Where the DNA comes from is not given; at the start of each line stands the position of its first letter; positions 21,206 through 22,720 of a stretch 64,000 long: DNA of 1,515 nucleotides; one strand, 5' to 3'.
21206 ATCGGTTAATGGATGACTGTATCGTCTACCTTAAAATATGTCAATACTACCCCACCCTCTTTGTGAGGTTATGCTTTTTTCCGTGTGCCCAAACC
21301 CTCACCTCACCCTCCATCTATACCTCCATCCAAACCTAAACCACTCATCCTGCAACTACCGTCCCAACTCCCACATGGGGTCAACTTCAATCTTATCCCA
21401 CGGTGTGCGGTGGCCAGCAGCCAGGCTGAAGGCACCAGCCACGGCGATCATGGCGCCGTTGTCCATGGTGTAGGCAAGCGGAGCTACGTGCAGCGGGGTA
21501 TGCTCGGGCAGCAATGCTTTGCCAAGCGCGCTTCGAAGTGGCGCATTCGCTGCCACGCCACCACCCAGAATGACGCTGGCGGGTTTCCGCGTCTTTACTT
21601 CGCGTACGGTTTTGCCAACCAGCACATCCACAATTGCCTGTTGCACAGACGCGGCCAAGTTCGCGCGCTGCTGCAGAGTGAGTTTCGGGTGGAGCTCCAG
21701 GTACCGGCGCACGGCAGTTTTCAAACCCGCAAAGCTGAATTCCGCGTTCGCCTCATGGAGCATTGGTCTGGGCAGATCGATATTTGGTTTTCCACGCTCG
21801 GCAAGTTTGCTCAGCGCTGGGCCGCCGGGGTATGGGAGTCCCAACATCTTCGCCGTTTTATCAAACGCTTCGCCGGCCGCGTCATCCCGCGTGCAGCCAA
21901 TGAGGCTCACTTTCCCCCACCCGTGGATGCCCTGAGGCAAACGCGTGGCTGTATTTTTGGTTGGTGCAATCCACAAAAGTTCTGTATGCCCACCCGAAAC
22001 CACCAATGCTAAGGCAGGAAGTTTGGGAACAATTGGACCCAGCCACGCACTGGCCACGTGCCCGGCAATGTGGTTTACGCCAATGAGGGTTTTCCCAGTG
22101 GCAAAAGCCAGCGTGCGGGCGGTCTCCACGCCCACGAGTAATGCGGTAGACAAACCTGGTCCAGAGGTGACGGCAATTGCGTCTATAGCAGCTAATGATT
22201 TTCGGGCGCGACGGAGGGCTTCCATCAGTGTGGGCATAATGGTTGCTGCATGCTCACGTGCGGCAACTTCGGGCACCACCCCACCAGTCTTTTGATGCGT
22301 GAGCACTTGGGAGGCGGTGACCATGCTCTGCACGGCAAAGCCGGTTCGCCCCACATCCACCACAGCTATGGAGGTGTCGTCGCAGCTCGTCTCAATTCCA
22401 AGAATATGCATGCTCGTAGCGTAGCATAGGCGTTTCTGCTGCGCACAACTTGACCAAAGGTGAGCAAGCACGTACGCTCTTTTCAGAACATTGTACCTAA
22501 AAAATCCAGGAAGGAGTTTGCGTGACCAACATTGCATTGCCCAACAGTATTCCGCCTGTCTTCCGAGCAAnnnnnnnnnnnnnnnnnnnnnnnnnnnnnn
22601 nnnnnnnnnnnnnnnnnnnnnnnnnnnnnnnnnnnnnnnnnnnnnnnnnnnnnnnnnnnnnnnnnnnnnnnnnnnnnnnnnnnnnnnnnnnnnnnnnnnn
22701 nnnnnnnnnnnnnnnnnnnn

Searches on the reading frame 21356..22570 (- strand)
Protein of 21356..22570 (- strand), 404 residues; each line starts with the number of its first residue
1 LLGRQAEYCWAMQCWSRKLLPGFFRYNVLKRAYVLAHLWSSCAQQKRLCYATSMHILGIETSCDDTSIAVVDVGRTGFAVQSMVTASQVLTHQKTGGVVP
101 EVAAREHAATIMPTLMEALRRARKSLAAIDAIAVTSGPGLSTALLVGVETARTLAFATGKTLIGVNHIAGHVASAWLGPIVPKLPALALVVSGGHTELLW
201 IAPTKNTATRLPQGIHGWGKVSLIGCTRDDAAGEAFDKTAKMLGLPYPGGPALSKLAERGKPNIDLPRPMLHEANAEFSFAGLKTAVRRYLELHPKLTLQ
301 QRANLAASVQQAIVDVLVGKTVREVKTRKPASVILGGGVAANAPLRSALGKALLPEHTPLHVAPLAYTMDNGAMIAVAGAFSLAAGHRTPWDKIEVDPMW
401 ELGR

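Call 46: search_protein_families(library=pfam, proteins=[window:21356-22570:-], max_evalue=0.0001)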
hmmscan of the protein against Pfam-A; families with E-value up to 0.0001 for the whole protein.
window:21356-22570:- (404 aa): 3 families
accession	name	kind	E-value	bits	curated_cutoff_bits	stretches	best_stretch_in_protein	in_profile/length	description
PF00814.31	TsaD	-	4.1e-76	256.6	24.8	1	80-376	2-263/264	tRNA N6-adenosine threonylcarbamoyltransferase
PF02543.21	Carbam_trans_N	-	1.4e-05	25.2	24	0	160-352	125-323/346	Carbamoyltransferase N-terminus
PF22521.2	HypF_C_2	-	8.1e-05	22.9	27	0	281-356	147-220/241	Carbamoyltransferase, Kae1-like Domain, second subdomain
